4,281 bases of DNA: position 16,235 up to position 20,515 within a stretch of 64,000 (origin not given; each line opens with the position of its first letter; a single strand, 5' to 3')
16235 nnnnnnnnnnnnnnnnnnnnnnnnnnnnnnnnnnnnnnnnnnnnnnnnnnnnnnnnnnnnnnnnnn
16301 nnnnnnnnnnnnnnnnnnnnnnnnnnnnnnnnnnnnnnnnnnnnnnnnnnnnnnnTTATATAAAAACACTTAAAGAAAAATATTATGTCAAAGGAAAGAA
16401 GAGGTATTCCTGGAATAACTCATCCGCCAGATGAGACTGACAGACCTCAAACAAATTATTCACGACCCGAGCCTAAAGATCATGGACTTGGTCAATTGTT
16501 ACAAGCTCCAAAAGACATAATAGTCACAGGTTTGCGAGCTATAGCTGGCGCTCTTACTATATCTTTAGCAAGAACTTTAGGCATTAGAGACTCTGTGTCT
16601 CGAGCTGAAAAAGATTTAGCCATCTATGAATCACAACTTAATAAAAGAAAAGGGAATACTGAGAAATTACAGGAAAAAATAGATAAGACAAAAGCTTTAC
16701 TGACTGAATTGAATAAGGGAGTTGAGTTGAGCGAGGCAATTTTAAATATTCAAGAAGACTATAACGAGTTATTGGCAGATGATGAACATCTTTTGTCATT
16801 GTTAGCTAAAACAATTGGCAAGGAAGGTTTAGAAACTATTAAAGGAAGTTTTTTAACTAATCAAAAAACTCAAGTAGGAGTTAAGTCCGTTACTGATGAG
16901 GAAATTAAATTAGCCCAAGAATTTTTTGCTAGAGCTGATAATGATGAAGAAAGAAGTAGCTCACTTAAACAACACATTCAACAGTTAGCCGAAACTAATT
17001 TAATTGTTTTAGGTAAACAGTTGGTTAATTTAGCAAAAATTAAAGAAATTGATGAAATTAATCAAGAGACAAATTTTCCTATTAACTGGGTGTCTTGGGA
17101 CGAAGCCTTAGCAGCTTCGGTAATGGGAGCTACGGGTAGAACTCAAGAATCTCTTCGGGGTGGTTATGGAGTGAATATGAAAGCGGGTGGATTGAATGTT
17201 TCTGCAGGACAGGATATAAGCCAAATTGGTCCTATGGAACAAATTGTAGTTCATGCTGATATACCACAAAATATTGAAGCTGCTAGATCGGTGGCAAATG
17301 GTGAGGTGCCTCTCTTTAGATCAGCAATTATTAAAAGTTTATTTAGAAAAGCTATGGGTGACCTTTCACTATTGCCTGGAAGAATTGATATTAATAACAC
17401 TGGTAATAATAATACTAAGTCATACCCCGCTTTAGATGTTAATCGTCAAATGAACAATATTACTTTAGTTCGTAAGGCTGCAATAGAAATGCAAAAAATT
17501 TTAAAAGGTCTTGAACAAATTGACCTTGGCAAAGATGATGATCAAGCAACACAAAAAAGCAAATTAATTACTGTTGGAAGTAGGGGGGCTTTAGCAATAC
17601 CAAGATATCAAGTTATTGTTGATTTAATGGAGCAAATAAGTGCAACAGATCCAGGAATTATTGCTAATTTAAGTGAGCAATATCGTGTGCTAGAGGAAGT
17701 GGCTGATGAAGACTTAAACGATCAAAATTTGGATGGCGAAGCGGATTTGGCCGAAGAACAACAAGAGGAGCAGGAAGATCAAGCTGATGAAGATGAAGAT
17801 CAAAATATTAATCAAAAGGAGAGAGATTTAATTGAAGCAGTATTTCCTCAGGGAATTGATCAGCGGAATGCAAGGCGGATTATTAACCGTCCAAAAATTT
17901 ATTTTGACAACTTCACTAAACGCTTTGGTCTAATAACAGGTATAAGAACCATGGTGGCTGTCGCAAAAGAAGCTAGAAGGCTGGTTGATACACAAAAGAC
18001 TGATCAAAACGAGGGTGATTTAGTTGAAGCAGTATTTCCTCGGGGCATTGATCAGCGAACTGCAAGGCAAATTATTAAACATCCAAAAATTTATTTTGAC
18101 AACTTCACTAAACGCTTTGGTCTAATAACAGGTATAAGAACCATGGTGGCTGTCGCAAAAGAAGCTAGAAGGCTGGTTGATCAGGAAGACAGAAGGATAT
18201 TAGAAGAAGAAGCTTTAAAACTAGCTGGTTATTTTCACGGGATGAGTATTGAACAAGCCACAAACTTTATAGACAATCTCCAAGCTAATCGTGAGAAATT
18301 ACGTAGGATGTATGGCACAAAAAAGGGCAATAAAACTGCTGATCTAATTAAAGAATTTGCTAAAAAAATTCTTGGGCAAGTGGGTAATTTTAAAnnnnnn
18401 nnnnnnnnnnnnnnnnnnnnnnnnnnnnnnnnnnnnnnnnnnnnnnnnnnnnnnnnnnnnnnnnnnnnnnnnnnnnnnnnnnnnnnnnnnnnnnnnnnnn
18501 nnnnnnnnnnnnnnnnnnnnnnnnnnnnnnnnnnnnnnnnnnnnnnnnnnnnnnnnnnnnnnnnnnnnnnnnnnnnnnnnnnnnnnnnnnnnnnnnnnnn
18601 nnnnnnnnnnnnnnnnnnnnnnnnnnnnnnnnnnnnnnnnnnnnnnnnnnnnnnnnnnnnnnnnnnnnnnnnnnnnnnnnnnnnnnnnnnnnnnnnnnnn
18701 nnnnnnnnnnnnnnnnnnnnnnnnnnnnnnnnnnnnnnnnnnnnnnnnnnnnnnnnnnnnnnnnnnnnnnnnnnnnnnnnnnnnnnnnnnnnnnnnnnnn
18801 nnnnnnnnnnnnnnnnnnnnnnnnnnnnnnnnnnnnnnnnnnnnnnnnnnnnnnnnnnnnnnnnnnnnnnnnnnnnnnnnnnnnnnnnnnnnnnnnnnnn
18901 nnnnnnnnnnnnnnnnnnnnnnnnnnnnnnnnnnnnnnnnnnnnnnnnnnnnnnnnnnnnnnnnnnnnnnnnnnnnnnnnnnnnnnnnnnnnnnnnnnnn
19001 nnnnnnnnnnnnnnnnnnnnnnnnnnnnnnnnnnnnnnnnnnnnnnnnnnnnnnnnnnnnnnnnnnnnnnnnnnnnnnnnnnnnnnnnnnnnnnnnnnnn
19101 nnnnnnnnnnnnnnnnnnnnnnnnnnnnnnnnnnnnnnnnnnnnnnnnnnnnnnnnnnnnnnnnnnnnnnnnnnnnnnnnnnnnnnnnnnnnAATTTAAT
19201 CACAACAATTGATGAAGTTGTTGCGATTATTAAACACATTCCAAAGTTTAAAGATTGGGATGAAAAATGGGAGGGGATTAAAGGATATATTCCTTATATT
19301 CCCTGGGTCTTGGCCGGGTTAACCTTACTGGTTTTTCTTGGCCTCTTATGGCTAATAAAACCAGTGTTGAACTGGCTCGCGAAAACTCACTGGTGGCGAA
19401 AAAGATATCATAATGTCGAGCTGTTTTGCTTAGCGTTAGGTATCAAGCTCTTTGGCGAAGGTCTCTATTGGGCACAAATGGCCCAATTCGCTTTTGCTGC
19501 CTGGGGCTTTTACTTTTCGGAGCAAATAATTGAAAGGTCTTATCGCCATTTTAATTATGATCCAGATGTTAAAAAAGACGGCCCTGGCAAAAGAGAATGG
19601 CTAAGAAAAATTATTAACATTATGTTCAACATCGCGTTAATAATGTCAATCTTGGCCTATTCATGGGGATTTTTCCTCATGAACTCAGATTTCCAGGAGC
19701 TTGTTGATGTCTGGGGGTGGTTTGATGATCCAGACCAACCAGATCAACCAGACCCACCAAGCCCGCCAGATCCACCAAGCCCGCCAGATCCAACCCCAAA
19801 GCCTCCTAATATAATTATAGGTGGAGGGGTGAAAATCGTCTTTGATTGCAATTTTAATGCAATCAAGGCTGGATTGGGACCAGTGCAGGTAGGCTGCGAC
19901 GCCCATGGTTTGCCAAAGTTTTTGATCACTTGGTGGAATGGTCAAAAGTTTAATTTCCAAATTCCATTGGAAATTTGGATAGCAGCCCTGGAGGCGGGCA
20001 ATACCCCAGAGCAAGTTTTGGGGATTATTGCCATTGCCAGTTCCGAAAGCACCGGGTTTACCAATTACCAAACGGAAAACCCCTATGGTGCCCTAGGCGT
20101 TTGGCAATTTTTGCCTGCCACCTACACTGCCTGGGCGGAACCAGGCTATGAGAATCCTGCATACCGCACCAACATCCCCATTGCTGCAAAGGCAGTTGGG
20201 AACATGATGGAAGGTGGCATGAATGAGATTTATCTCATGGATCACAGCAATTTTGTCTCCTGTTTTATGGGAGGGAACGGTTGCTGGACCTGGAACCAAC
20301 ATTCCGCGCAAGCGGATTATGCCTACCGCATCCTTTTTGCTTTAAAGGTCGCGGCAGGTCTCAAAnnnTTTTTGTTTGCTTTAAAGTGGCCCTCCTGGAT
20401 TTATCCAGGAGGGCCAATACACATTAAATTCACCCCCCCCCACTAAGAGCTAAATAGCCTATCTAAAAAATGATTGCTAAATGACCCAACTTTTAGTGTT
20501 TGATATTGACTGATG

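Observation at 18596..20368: Fusion of M23 peptidase and lytic-transglycosylase-like domains separated by membrane helices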

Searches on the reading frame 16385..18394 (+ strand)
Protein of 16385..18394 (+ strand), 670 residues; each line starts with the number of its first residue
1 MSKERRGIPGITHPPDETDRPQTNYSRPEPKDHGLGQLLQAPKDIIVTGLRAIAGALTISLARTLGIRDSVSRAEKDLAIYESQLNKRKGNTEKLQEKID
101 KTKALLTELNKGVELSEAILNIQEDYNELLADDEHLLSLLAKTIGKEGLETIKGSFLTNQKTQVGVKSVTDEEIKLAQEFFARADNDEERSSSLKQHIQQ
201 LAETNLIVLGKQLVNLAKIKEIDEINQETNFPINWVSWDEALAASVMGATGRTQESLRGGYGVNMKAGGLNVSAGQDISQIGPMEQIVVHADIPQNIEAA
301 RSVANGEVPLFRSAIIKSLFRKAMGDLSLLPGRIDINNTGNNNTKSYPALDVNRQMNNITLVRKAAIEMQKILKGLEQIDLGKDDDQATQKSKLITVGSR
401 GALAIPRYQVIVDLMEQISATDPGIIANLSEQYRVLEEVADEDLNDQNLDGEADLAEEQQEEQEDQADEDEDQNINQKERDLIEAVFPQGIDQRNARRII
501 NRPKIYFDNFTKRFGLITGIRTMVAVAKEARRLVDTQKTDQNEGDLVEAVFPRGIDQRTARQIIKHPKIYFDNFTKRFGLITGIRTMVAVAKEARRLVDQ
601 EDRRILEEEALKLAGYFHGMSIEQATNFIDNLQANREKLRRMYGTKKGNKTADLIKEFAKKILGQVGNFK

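Call 8: search_protein_families(library=pfam, proteins=[window:16385-18394:+], max_evalue=0.01)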
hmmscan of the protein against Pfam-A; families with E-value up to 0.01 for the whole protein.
window:16385-18394:+ (670 aa): 0 families

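Call 29: search_protein_families(library=phrogs, proteins=[window:16385-18394:+], max_evalue=0.01)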
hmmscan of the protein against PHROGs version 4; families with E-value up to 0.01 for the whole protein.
window:16385-18394:+ (670 aa): 1 family
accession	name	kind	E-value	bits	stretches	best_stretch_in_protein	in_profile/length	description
phrog_22512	-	unknown function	0.0094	17.1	0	510-546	30-66/95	-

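Call 49: search_protein_families(library=ncbifam, proteins=[window:16385-18394:+], max_evalue=0.1)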
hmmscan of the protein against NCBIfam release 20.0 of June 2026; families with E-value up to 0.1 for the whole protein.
window:16385-18394:+ (670 aa): 2 families
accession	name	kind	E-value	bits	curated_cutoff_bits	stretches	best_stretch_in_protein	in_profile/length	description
NF001071.0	PRK00118.2-1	equivalog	0.0077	16.6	160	1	65-126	49-108/117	putative DNA-binding protein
NF009785.0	PRK13280.1-2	equivalog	0.087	12.2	240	0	581-652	83-149/246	N-glycosylase/DNA lyase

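Call 50: search_solved_structures(query=window:16385-18394:+, max_evalue=1)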
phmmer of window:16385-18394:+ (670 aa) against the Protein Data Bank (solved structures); distinct sequences matched with E-value up to 1: 1.
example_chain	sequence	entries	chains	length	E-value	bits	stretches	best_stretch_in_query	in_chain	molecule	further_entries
8c6j_H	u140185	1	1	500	0.12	14.3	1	418-475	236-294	Pre-mRNA-splicing factor CWC22 homolog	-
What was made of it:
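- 16385..18397 (+): Operon partner C (w670): large coiled-coil-rich protein with an N-terminal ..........DETDRP motif and a recent 64-aa duplication. No known family (calls 8, 29, 49, 50).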

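Call 59: find_homologous_proteins(query=window:16385-18394:+, max_evalue=0.001)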
Query window:16385-18394:+ (670 aa): 14 proteins with E <= 0.001 among 8000 candidates.
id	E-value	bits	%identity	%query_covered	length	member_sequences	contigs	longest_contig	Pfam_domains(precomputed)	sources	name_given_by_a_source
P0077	0.0e+0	1449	100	100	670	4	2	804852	-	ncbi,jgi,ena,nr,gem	ncbi:MAG: hypothetical protein GX559_02125 [Candidatus Pacebacteria bacterium]|nr:hypothetical prote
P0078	5.2e-291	985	71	99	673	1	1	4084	-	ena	-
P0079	8.6e-269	912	69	86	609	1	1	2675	-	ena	-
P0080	1.1e-229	782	61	89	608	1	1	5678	-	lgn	-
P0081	3.3e-226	771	61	89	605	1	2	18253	-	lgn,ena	-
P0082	1.1e-179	617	50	90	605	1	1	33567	-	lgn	-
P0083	1.5e-178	614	50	90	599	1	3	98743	-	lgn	-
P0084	1.8e-178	613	50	90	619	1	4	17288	-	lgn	-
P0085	3.4e-173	596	50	90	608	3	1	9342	-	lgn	-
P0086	1.6e-169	584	49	90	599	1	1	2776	-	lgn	-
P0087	2.5e-168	580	49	90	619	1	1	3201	-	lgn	-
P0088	2.0e-164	567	49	90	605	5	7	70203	-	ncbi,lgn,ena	ncbi:MAG: hypothetical protein WCR60_03075 [Patescibacteria group bacterium]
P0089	1.4e-145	505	43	99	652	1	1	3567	-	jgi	jgi:hypothetical protein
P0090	5.8e-131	456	40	99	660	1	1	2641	-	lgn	-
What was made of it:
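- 16385..18397 (+): 14 homologues, all unnamed (call 59).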

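Call 62: find_encoding_contigs(protein=P0077, flank=6000, max_places=2)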
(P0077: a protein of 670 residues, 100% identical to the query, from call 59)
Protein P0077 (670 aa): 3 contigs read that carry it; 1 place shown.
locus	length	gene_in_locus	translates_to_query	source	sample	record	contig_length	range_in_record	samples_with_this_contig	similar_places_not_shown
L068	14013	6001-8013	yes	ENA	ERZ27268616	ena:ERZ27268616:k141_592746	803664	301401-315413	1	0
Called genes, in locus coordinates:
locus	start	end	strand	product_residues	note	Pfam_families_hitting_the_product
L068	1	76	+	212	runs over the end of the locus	-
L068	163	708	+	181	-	PF00293:NUDIX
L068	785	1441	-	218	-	PF01226:Form_Nir_trans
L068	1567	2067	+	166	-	PF05901:Excalibur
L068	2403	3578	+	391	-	-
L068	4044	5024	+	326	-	-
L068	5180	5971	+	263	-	-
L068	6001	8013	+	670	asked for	-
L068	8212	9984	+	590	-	-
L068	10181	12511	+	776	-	PF12768:Rax2 (faint), PF17164:DUF5122 (faint)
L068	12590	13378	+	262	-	-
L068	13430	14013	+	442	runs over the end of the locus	PF00226:DnaJ, PF03572:Peptidase_S41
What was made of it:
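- Checked: An independent ENA assembly calls the same 590-aa gene (call 62).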

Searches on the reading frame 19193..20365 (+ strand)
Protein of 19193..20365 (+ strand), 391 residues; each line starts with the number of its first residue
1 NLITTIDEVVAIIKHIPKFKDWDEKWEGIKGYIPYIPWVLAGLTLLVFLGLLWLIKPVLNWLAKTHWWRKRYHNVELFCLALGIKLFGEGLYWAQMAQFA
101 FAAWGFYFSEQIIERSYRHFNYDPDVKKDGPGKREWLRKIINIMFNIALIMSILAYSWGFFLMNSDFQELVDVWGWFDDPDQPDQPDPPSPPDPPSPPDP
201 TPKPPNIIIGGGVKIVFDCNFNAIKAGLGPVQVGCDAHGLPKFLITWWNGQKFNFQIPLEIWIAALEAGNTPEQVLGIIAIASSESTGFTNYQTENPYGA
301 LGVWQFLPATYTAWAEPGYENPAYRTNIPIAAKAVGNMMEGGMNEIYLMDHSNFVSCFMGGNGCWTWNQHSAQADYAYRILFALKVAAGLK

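Call 31: search_protein_representatives(protein=window:19193-20365:+)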
Query: 391 residues. Proteins with E-value up to 0.001 (for the whole library): 66; up to 1e-10: 20; up to 1e-30: 6. The best 66 are listed.
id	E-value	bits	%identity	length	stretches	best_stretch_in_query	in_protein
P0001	3.1e-236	800.9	85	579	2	1-391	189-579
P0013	1.2e-89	317.8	46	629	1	4-390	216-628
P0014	1.2e-79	284.9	45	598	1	4-391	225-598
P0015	1.3e-79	284.8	42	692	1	6-390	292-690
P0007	8.4e-62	226.0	40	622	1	2-390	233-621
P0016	1.7e-37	145.9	38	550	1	144-390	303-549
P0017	3.5e-26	108.7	44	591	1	217-386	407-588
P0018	5.6e-24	101.4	43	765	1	238-385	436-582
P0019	1.3e-21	93.6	41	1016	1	234-384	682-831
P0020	9.3e-20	87.5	40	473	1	238-382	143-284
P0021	1.7e-15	73.5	37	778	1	231-385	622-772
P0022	9.7e-14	67.7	37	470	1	240-386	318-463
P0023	3.8e-13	65.7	38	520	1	238-380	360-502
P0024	3.4e-12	62.5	36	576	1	244-386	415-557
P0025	9.4e-12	61.1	37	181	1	245-380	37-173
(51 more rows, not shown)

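Call 43: search_protein_families(library=pfam, alignment_id=A4, max_evalue=0.001)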
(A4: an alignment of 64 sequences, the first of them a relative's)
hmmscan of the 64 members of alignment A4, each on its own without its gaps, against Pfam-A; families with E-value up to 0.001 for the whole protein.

A. member 1, P0013 (629 aa): 0 families

B. families by the number of members that match (of 64 scanned): 7 families
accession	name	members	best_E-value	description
PF01464.25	SLT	37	7.7e-19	Transglycosylase SLT domain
PF01551.29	Peptidase_M23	34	7.1e-45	Peptidase family M23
PF04294.18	VanW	4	1.1e-07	VanW like protein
PF13406.11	SLT_2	2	0.00041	Transglycosylase SLT domain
PF01510.30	Amidase_2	1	4.7e-08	N-acetylmuramoyl-L-alanine amidase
PF09992.14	NAGPA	1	5.5e-07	Phosphodiester glycosidase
PF06737.19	Transglycosylas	1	0.00017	Transglycosylase-like domain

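Call 71: search_dna_similar(query=window:19193-20365:+, collection=phages, mode=protein, max_evalue=0.001, max_rows=15)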
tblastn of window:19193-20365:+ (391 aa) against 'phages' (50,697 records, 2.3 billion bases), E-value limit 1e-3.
No match.
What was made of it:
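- On Phage virion-associated or endolysin-type lysins: No tblastn match in phage genomes (call 71).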
